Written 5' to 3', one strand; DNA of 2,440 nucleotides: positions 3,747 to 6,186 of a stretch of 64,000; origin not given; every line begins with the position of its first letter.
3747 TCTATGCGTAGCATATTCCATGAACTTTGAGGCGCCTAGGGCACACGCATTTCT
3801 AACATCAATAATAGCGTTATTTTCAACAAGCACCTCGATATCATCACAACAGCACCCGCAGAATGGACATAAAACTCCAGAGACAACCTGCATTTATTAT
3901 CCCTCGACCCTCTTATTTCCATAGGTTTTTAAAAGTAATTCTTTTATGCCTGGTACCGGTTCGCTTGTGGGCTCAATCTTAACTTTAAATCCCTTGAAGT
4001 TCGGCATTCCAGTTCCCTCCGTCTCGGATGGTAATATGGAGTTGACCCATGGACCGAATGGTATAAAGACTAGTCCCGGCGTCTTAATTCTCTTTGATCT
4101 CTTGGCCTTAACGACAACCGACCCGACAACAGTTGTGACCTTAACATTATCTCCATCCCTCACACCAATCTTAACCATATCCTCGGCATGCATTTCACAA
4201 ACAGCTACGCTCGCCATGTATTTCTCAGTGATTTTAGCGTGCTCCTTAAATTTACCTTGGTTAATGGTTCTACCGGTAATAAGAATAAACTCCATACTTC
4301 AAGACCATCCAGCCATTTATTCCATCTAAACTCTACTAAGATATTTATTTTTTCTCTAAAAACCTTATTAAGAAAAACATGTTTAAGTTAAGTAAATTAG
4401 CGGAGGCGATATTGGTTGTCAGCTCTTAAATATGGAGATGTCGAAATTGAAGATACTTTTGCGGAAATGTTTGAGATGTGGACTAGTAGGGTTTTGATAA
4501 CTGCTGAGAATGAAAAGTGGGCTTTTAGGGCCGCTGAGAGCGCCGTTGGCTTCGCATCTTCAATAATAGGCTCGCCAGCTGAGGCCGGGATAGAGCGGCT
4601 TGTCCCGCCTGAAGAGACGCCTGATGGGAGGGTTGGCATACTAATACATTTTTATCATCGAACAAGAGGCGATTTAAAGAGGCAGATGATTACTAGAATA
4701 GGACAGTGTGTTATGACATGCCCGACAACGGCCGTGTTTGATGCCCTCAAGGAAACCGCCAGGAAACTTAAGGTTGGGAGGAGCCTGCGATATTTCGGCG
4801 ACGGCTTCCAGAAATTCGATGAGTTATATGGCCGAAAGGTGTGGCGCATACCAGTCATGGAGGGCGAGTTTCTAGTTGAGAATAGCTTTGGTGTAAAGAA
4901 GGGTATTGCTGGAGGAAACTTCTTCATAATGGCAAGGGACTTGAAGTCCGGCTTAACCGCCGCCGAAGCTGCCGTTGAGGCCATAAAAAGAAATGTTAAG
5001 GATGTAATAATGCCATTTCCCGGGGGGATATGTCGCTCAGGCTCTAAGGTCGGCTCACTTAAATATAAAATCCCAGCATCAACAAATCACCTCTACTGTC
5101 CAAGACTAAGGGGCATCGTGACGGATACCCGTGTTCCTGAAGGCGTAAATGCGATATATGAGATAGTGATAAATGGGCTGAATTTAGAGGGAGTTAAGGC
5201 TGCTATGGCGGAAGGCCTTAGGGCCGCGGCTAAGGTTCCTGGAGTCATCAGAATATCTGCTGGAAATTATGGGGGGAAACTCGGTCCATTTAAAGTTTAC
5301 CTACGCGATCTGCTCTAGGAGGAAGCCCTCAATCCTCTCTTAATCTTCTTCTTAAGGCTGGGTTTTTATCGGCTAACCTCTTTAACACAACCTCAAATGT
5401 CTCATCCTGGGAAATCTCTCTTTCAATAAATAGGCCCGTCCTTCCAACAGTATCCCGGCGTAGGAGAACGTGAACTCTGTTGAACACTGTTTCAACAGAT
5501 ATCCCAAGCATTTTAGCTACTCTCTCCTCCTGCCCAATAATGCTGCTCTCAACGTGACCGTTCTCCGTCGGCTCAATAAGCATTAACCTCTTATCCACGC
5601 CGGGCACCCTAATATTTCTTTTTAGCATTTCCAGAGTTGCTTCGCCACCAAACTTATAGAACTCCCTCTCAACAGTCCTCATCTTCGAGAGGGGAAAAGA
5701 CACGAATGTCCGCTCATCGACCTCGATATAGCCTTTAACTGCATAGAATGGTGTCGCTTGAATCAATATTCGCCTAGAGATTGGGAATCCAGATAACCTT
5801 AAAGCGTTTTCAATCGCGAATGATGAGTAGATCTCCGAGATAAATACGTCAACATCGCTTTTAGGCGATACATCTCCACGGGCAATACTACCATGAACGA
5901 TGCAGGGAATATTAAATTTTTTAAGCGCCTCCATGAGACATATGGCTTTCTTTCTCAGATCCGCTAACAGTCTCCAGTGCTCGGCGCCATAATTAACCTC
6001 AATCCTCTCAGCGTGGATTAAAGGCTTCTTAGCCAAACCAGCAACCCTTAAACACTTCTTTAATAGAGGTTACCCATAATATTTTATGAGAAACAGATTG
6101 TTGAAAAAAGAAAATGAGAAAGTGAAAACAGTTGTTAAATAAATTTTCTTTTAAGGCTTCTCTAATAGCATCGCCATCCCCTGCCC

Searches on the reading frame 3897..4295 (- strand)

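Call 32: search_protein_families(library=pfam, proteins=[window:3897-4295:-], max_evalue=0.0001)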
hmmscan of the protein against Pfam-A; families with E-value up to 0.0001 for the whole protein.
window:3897-4295:- (132 aa): 1 family
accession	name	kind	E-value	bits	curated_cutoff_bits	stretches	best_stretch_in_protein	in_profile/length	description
PF01568.27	Molydop_binding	-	7.8e-19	68.2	26.8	1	3-102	1-108/110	Molydopterin dinucleotide binding domain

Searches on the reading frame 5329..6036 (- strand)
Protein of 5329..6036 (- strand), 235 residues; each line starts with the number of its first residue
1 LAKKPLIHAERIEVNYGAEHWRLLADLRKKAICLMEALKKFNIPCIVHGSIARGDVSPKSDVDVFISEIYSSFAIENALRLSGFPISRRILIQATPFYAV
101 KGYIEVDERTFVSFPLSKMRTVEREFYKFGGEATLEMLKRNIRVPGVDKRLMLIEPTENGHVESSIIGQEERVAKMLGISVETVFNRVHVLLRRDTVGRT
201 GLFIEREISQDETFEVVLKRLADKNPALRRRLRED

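Call 32: search_protein_families(library=pfam, proteins=[window:5329-6036:-], max_evalue=0.0001)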
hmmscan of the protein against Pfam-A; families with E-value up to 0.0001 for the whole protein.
window:5329-6036:- (235 aa): 1 family
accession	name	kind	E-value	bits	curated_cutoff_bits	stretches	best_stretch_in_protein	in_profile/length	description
PF01909.29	NTP_transf_2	-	8.3e-05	23.3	21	0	43-66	15-38/93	Nucleotidyltransferase domain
